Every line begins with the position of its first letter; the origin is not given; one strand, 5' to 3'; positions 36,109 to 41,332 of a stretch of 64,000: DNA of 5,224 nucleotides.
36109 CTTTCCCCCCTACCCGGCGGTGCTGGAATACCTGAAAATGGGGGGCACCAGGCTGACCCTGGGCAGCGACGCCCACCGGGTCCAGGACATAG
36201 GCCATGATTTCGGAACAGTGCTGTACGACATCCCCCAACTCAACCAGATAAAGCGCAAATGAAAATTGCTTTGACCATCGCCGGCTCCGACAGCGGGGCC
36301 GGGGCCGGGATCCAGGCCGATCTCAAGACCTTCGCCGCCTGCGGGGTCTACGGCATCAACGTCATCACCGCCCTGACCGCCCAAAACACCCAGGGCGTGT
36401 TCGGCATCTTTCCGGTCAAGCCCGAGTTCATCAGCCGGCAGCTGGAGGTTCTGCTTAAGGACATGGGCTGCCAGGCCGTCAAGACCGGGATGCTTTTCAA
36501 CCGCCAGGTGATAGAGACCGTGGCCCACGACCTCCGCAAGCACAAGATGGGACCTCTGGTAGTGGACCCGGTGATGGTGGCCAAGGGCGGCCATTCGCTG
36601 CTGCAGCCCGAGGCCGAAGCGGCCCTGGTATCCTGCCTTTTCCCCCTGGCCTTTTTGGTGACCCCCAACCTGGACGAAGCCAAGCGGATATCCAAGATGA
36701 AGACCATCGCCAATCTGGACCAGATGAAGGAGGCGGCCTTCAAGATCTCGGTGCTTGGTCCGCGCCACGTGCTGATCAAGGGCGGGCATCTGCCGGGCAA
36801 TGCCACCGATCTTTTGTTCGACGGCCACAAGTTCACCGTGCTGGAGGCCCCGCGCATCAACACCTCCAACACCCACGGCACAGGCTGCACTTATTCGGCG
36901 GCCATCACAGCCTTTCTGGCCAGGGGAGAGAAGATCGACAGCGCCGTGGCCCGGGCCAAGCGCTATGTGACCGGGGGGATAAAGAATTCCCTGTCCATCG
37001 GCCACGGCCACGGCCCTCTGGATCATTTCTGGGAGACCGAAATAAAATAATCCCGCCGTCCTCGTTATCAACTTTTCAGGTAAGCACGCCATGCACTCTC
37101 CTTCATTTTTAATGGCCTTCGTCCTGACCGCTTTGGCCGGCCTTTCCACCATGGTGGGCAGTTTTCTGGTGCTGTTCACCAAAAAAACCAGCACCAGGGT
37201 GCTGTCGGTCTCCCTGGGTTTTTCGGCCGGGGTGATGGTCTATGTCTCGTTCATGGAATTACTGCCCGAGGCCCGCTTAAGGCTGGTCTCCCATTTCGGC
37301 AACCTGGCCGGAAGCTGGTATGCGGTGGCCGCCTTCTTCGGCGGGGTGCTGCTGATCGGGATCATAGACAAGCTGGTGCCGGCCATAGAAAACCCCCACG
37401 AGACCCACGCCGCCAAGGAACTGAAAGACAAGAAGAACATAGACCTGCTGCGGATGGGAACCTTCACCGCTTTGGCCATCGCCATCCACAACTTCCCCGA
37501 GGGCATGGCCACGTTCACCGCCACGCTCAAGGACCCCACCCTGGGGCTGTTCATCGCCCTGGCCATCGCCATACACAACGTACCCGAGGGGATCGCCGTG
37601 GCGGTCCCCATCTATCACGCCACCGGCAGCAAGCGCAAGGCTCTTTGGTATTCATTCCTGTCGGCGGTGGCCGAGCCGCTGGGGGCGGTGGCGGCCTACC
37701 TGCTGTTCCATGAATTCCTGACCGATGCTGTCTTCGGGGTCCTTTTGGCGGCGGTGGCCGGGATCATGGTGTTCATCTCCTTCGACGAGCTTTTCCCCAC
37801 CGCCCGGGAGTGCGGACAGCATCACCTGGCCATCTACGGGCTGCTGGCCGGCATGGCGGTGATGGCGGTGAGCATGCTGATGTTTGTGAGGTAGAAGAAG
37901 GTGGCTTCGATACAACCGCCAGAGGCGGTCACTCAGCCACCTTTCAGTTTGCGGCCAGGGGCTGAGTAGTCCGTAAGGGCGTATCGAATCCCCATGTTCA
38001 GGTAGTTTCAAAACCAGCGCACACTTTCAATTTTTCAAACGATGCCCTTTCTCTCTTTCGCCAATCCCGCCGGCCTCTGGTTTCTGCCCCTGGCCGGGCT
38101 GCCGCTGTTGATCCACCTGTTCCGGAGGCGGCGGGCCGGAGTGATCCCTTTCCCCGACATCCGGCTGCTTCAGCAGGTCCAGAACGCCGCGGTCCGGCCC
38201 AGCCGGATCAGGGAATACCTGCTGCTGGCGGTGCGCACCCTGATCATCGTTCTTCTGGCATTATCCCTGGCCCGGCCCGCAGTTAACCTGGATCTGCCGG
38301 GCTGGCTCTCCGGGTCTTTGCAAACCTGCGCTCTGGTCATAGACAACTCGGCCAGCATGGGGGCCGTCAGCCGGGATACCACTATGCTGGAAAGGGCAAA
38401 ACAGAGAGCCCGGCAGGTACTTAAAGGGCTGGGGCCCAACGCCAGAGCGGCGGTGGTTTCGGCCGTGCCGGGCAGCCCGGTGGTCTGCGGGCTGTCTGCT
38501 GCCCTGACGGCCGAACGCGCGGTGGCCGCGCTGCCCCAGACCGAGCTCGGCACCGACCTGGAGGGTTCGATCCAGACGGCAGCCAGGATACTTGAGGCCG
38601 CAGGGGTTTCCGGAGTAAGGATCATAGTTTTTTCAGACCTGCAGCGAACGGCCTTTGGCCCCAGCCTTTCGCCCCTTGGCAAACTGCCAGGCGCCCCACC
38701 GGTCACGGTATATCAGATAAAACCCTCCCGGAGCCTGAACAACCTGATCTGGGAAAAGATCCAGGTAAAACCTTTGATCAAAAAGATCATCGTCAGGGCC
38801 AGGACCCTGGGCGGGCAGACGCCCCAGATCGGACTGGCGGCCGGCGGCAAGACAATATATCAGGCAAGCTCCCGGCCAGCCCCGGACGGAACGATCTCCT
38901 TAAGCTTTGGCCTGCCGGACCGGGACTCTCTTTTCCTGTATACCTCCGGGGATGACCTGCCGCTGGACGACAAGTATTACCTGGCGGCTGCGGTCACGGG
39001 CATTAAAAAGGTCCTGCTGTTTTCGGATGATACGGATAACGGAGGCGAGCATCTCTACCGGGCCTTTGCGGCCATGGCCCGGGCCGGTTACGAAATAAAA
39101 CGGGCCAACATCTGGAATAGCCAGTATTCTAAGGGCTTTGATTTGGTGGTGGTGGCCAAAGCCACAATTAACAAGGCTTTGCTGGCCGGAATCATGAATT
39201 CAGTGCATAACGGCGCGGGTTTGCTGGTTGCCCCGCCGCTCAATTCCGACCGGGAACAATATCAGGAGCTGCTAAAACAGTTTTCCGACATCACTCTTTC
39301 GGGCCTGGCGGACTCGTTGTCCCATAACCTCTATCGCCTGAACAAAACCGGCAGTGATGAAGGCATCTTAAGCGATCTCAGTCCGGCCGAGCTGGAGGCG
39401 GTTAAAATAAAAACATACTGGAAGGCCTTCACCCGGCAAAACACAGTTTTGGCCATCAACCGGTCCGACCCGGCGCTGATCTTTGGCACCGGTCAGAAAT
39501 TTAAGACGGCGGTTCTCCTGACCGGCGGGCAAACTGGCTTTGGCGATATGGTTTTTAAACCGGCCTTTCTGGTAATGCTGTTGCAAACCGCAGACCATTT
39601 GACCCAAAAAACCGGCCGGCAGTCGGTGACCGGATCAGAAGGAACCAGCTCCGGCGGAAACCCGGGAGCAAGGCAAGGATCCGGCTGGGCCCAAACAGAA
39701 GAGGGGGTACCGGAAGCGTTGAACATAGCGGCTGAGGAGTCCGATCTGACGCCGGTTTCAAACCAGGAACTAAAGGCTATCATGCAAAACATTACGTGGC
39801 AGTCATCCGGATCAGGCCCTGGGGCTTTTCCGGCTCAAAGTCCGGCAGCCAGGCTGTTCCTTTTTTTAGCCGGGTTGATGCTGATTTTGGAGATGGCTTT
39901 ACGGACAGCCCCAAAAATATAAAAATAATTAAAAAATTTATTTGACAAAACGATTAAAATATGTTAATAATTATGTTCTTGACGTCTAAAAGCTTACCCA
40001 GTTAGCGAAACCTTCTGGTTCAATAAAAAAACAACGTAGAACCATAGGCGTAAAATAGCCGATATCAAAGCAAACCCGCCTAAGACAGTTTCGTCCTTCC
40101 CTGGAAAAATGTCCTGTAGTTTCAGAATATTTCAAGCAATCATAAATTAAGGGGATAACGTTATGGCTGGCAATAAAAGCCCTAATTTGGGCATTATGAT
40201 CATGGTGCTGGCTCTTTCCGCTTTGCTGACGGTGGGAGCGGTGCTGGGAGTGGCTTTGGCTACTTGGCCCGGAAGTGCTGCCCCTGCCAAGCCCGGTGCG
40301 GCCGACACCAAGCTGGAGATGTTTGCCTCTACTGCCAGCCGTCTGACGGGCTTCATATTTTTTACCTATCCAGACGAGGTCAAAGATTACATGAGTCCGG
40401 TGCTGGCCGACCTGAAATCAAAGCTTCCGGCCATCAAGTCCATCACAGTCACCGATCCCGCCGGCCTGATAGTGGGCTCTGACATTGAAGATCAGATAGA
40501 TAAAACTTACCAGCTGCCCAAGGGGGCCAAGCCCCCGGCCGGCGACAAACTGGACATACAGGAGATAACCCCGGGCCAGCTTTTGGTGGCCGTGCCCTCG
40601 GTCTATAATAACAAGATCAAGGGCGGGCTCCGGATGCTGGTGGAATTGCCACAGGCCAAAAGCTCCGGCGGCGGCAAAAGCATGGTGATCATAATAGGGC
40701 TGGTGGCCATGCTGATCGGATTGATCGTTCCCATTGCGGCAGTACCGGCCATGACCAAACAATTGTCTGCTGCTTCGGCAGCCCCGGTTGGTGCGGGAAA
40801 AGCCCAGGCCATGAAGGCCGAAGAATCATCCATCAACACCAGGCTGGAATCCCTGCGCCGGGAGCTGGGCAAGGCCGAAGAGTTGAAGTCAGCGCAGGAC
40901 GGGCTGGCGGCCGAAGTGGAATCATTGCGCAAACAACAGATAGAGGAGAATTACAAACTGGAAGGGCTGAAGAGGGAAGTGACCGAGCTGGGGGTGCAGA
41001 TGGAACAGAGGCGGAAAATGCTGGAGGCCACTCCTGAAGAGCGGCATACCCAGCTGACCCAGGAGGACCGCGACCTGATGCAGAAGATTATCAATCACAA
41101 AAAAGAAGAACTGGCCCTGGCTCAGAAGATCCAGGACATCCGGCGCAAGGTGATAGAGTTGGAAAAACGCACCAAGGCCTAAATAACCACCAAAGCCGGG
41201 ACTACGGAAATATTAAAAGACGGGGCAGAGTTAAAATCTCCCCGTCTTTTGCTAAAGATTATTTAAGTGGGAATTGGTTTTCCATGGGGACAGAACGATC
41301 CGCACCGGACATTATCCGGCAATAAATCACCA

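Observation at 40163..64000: Methyltransferase-dense surface-glycan locus: seven SAM MTases (three Trm112-zinc-ribbon fusions), two Wzx flippases, nine glycosyltransferases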

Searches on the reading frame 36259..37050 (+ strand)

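Call 35: search_protein_families(library=pfam, proteins=[window:36259-37050:+], max_evalue=0.0001)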
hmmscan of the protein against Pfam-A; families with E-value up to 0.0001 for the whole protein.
window:36259-37050:+ (263 aa): 2 families
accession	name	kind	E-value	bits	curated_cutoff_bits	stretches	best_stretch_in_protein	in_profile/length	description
PF08543.17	Phos_pyr_kin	-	5.3e-97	324.5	27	1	11-255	1-246/246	Phosphomethylpyrimidine kinase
PF00294.29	PfkB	-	2.6e-09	37.3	25.8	1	102-234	161-283/302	pfkB family carbohydrate kinase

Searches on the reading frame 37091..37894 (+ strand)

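Call 35: search_protein_families(library=pfam, proteins=[window:37091-37894:+], max_evalue=0.0001)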
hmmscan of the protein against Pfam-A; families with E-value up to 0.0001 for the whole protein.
window:37091-37894:+ (267 aa): 1 family
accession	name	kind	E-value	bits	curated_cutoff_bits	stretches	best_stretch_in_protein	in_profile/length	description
PF02535.28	Zip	-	1.3e-36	126.9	35.1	2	104-261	158-322/323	ZIP Zinc transporter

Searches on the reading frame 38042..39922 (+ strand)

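Call 3: search_protein_families(library=pfam, proteins=[window:38042-39922:+], max_evalue=0.01)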
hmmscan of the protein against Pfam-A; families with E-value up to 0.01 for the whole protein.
window:38042-39922:+ (626 aa): 2 families
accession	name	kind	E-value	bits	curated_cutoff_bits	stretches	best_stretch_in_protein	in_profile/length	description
PF07584.16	BatA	-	6.4e-16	59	25.9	1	4-79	2-77/77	Aerotolerance regulator N-terminal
PF13519.12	VWA_2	-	3.5e-10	40.9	27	1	98-199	3-105/107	von Willebrand factor type A domain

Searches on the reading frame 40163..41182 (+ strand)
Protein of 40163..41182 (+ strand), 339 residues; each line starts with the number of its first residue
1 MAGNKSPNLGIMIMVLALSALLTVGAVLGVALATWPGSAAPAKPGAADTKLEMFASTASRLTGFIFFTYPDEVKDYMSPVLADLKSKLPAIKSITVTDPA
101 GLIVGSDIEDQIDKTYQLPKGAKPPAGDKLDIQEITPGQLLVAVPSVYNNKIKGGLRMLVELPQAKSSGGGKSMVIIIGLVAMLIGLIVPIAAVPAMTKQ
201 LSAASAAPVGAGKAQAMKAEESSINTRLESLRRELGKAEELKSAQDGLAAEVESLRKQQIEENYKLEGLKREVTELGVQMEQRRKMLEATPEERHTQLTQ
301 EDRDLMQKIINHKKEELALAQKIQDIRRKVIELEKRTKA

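Call 3: search_protein_families(library=pfam, proteins=[window:40163-41182:+], max_evalue=0.01)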
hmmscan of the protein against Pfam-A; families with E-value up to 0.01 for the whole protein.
window:40163-41182:+ (339 aa): 0 families

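Call 9: search_protein_families(library=ncbifam, proteins=[window:40163-41182:+], max_evalue=0.01)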
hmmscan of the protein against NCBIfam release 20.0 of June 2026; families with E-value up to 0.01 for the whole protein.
window:40163-41182:+ (339 aa): 0 families
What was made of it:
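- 40163..41182 (+): Module 1 lead gene. Conserved 339-aa protein with two TM segments and a coiled-coil tail; no family match. No Pfam or NCBIfam hit (calls 3,9).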
